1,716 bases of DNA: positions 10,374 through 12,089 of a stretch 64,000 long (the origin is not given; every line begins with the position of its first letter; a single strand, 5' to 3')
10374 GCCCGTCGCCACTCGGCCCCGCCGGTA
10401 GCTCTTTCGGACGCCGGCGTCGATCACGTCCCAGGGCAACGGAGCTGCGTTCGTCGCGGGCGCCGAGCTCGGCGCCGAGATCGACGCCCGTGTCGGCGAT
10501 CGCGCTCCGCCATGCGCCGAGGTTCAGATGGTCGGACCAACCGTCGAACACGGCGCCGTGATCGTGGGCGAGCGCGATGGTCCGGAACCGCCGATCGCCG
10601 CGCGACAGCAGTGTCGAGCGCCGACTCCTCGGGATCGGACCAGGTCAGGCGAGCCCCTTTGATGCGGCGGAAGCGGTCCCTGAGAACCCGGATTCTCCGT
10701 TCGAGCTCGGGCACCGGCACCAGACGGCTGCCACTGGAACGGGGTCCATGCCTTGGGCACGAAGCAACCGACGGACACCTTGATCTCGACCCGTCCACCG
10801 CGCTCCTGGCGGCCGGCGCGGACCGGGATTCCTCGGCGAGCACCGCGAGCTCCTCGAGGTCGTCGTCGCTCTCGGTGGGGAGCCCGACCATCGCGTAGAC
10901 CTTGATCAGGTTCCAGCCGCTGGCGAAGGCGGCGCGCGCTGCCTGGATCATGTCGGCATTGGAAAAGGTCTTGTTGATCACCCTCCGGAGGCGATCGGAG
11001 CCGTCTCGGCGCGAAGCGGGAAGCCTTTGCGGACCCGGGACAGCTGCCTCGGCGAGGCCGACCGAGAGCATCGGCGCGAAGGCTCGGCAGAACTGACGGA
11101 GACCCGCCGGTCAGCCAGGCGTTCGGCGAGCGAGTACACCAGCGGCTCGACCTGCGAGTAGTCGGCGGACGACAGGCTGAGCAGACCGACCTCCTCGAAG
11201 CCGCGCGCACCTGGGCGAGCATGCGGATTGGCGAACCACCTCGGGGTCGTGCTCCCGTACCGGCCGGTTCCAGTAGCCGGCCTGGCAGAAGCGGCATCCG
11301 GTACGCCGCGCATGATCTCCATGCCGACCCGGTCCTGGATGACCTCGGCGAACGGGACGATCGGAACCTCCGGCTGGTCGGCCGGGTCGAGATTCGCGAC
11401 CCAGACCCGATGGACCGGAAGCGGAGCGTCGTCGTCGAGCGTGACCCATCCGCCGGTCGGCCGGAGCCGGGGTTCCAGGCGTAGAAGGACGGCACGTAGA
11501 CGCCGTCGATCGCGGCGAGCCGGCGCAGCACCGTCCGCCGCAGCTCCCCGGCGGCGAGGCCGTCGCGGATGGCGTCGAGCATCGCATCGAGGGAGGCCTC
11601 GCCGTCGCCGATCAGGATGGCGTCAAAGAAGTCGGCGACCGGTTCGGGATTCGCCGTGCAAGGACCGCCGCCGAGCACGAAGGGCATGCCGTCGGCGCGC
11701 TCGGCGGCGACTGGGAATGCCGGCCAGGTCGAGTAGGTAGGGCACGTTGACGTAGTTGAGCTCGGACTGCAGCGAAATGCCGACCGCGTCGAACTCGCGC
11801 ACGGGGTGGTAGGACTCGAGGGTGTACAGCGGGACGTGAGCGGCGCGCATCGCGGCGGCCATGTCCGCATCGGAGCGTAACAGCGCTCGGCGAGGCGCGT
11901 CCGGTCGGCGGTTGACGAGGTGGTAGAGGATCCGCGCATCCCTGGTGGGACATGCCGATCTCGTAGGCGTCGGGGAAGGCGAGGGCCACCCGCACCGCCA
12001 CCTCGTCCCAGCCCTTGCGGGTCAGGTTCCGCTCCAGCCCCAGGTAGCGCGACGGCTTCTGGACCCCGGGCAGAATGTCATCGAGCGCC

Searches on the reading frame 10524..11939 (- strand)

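Call 65: search_protein_families(library=pfam, proteins=[window:10524-11939:-], max_evalue=0.00001)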
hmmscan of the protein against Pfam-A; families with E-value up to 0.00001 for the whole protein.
window:10524-11939:- (471 aa): 1 family
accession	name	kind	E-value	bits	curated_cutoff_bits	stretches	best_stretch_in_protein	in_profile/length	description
PF19864.5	Radical_SAM_N2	-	1.1e-21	77.3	29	1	78-150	79-151/151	Radical SAM proteins, N-terminal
